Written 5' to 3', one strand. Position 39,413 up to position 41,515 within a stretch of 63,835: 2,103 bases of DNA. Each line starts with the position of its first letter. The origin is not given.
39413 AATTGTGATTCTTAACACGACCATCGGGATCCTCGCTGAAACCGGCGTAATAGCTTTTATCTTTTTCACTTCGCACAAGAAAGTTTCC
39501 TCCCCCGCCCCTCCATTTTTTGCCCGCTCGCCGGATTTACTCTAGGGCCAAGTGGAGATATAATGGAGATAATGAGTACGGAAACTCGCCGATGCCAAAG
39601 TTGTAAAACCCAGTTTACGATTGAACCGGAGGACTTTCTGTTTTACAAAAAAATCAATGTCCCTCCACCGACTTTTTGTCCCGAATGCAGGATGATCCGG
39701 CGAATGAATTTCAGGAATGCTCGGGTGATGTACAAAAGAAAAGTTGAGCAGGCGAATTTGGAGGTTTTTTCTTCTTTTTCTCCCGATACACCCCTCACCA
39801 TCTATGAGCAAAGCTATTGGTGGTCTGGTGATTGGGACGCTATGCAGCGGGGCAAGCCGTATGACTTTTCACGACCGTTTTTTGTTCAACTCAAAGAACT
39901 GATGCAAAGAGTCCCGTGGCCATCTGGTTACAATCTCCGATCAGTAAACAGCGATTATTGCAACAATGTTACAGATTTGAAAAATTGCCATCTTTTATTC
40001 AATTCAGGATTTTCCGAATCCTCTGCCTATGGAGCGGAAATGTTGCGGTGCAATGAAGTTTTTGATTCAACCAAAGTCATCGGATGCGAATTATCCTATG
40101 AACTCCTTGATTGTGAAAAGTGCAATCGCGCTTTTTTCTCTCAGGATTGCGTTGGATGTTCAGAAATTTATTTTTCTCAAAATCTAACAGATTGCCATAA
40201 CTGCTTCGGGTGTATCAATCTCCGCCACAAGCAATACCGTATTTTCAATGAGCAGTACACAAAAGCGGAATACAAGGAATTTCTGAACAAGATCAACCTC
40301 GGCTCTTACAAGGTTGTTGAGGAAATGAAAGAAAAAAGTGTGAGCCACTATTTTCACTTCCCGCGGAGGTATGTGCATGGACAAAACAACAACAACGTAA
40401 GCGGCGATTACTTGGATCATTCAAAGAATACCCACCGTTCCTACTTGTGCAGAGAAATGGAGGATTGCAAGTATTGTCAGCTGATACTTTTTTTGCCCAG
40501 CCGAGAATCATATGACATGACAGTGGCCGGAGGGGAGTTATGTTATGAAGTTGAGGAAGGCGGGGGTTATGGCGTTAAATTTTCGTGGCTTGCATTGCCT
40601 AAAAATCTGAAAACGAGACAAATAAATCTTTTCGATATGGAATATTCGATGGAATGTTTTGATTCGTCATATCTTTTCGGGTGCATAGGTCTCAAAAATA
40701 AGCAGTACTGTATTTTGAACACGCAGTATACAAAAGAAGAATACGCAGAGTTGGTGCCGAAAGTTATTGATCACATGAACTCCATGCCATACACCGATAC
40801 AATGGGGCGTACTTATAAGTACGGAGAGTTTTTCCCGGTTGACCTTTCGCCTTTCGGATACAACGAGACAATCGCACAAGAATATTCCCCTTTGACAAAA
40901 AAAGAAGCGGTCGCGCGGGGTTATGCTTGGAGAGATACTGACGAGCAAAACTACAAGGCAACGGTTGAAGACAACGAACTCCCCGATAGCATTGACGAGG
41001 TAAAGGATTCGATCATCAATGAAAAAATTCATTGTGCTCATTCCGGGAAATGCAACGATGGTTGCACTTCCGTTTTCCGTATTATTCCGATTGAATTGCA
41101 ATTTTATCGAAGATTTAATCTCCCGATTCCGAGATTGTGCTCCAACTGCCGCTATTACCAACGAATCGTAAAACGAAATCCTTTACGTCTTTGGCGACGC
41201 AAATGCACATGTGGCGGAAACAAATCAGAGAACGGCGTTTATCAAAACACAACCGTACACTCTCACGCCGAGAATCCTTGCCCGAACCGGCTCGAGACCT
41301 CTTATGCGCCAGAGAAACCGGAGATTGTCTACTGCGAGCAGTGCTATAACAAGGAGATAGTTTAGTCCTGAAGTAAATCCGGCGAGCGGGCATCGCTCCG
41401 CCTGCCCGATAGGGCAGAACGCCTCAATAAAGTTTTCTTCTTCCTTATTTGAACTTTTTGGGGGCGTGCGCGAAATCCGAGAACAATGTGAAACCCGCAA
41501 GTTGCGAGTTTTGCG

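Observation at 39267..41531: Sharply low-GC patch at the 3' flank of ssrA: one ORF bracketed by perfect 21-bp inverted repeats, next to a degenerate GIY-YIG gene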

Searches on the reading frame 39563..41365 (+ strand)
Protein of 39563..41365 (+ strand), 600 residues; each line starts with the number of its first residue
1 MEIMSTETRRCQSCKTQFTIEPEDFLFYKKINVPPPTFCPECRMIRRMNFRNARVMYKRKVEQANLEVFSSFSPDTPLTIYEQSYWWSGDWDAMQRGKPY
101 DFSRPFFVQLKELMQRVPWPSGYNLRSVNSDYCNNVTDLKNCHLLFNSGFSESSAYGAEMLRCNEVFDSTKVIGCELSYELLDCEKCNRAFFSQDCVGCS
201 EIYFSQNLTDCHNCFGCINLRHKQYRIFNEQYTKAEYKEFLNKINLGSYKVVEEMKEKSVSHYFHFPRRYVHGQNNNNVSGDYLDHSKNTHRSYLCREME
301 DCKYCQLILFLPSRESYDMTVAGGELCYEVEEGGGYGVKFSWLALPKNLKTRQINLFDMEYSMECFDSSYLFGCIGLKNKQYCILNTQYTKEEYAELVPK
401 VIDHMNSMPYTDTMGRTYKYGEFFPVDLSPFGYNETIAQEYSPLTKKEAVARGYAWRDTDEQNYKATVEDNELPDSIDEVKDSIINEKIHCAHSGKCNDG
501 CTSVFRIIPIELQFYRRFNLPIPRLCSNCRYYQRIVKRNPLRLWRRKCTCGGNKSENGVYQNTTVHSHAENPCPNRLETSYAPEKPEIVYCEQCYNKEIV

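Call 7: search_protein_families(library=pfam, proteins=[window:39563-41365:+], max_evalue=0.1)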
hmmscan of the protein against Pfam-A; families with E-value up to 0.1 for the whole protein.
window:39563-41365:+ (600 aa): 0 families

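Call 8: search_protein_families(library=ncbifam, proteins=[window:39563-41365:+], max_evalue=0.1)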
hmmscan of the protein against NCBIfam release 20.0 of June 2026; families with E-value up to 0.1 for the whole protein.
window:39563-41365:+ (600 aa): 1 family
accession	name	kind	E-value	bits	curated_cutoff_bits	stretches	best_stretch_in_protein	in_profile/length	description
NF047682.1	LIC12628_fam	subfamily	0.018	15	65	0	231-245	11-25/42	LIC12628 family protein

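Call 10: find_homologous_proteins(query=window:39563-41362:+)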
Query window:39563-41362:+ (600 aa): 6591 proteins with E <= 0.001 among 8000 candidates; the best 120 are listed.
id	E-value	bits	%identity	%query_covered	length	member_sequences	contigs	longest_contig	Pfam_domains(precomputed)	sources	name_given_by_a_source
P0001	0.0e+0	1439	100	100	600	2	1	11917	-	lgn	-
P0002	0.0e+0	1048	72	99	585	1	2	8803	-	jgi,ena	-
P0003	5.3e-285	965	67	99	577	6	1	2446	-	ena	-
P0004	1.6e-258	878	61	99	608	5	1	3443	-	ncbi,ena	ncbi:MAG: hypothetical protein AAB867_00675 [Patescibacteria group bacterium]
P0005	1.1e-251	855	59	100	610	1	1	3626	-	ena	-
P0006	6.4e-248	843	57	100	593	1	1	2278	-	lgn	-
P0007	4.8e-245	833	57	100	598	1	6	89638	-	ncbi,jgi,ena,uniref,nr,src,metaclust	ncbi:MAG: hypothetical protein A2233_03115 [Candidatus Kerfeldbacteria bacterium RIFOXYA2_FULL_38_24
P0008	1.1e-233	796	55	100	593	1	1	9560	-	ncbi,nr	ncbi:MAG: hypothetical protein HYT42_00280 [Candidatus Sungbacteria bacterium]|nr:hypothetical prote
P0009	1.4e-230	785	55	100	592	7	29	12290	-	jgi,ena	-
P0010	2.6e-229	781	55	99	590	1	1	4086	-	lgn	-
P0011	1.7e-226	772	54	100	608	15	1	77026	-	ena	-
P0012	8.3e-222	756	53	99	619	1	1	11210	-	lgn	-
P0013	2.2e-221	755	53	100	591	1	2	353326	-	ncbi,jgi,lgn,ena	-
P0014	3.4e-221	754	54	100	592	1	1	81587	-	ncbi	ncbi:MAG: hypothetical protein AB1333_01855 [Patescibacteria group bacterium]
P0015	4.9e-221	754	52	100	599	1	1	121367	-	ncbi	-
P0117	3.1e-188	645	48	100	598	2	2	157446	-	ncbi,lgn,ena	ncbi:MAG: hypothetical protein AAB536_00670 [Patescibacteria group bacterium]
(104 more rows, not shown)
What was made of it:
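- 39572..41365 (+): Intact gene for a 597-aa protein (600 aa if started at 39563) with 32 Cys. It has treble-clef or zinc-ribbon modules at both ends and an internally duplicated Cys-rich core. It belongs to a large uncharacterised CPR family. 6,591 hits, all named ones Patescibacteria (call 10).
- On CPR Cys-rich zinc-finger family of about 600 aa (unnamed): 99-100% coverage of most listed hits, 48-72% identity (call 10).
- Donor type is CPR: all named hits of the 600-aa protein are Patescibacteria (call 10).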

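Call 11: search_solved_structures(query=window:39563-41362:+, max_evalue=1)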
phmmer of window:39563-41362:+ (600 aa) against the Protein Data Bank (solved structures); distinct sequences matched with E-value up to 1: 1.
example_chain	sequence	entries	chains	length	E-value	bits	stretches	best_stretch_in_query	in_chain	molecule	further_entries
6raw_5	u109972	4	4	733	0.29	13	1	363-442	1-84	DNA replication licensing factor Mcm5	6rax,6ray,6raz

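Call 12: find_encoding_contigs(protein=P0001, flank=10000, max_places=6)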
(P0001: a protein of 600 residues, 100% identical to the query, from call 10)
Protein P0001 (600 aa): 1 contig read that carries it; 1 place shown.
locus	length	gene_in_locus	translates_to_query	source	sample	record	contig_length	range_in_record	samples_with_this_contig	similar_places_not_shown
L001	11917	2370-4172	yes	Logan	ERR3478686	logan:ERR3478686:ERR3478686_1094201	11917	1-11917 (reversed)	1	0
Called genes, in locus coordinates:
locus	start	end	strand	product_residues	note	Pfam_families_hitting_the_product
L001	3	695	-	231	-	?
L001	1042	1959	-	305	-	-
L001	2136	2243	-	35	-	-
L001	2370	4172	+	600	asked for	-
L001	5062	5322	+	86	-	-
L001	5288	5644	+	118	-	-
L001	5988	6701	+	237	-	-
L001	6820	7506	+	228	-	-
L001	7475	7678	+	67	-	-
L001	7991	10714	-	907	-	PF13155:Toprim_2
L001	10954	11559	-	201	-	PF07352:Phage_Mu_Gam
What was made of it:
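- On GIY-YIG nuclease (PF01541): The gene was not called by the Logan gene caller (call 12).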

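Call 13: find_encoding_contigs(protein=P0002, flank=10000, max_places=6)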
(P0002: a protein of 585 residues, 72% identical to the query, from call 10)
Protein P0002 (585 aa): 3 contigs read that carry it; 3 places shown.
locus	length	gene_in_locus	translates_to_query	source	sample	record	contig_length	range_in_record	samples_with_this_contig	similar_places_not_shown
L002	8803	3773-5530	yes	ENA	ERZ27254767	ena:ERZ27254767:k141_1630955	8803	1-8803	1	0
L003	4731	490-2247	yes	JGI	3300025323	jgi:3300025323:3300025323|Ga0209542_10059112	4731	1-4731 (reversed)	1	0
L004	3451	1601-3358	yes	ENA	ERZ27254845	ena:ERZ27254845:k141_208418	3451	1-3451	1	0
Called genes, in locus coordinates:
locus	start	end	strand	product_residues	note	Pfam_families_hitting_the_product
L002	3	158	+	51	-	?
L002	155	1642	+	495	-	PF03065:Glyco_hydro_57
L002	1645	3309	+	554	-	PF00343:Phosphorylase, PF00534:Glycos_transf_1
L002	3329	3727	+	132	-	PF02482:Ribosomal_S30AE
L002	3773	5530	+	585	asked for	-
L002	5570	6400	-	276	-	PF00551:Formyl_trans_N, PF02911:Formyl_trans_C (weak)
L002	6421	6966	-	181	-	PF01327:Pep_deformylase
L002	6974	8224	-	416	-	PF13393:tRNA-synt_His, PF00587:tRNA-synt_2b, PF03129:HGTP_anticodon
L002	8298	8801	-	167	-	?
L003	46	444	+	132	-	PF02482:Ribosomal_S30AE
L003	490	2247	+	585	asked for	-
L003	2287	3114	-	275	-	PF00551:Formyl_trans_N, PF02911:Formyl_trans_C (weak)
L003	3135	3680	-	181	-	PF01327:Pep_deformylase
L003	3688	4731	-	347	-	?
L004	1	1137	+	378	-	?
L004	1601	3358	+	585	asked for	-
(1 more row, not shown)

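Call 42: find_related_loci(query=window:39563-41362:+, collection=viral_contigs, flank=6000)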
Query window:39563-41362:+ (600 aa) in viral_contigs; peptide patterns used: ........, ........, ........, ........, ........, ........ (x = any residue, [..] = any of these).
No stretch of DNA in the collection matches any of the patterns.

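Call 44: find_encoding_contigs(protein=P0003, flank=4000, max_places=3)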
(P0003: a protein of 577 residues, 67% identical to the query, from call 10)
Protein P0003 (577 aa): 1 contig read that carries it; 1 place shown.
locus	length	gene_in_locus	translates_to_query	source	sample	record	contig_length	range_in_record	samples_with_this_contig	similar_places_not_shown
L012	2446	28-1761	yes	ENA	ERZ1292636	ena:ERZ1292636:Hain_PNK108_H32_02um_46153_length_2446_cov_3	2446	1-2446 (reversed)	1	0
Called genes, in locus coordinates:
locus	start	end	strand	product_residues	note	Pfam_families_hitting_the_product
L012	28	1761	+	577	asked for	-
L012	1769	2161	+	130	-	-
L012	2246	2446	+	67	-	?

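Call 45: find_encoding_contigs(protein=P0004, flank=4000, max_places=3)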
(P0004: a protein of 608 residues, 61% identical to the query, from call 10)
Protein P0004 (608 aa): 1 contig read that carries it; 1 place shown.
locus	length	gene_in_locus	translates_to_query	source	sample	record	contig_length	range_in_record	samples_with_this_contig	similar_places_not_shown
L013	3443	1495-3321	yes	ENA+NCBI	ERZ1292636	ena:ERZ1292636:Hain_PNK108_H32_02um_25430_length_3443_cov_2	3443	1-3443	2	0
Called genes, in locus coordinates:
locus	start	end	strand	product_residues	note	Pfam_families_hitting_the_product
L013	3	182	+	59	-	?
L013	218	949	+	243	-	PF19927:DUF6390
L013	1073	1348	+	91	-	PF12840:HTH_20 (weak), PF01022:HTH_5 (weak)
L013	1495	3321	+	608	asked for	-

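Call 46: find_encoding_contigs(protein=P0005, flank=4000, max_places=3)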
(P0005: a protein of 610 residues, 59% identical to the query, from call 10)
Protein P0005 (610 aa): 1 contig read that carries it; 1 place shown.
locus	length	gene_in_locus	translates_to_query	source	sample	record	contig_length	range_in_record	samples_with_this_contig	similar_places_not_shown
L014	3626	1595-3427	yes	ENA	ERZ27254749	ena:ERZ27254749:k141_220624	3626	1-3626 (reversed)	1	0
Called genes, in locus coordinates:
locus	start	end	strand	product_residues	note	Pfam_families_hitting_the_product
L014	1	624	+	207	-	?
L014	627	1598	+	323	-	PF01636:APH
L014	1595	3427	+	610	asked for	-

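Call 61: predict_structure(alignment_id=A3)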
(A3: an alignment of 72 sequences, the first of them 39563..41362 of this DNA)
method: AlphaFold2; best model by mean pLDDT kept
length: 600 residues; sequences in the alignment: 72
mean_pLDDT: 82.5   pTM: 0.86
mean pLDDT of the five models: 82.5, 80.9, 80.2, 79.4, 75.9
residues with pLDDT >= 90: 253; 70-90: 220; 50-70: 123; < 50: 4
segments of 3 or more residues with pLDDT < 50: none
pLDDT, mean of each block of 10 residues (from residue 1): 82 96 94 94 94 85 88 92 84 88 97 91 60 57 57 61 67 68 68 72 73 68 79 91 92 92 88 71 75 73 71 68 69 72 62 62 68 68 89 95 97 96 94 91 92 90 88 96 96 86 90 91 91 86 92 90 90 93 92 87
secondary structure, 60 per line:
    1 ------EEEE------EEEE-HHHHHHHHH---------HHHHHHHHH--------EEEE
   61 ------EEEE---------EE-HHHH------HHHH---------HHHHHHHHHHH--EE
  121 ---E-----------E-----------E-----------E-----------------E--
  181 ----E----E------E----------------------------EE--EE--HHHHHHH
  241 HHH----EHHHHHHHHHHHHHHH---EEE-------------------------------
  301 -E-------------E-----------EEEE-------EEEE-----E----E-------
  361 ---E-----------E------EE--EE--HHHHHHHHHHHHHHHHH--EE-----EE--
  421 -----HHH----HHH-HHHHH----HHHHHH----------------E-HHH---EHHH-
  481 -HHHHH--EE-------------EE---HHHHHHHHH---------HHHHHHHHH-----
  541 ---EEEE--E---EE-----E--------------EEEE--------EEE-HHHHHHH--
elements in order: E7-10 E17-20 H22-30 H40-48 E57-60 E67-70 H83-86 H93-96 H106-116 H234-243 H249-263 E267-269 E328-331 E339-342 H391-407 H437-441 H446-451 H482-486 H509-517 H527-535 E544-547 E576-579 E588-590 H592-598
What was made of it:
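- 39572..41365 (+): AF2 model pLDDT 82.5, pTM 0.86 (call 61).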
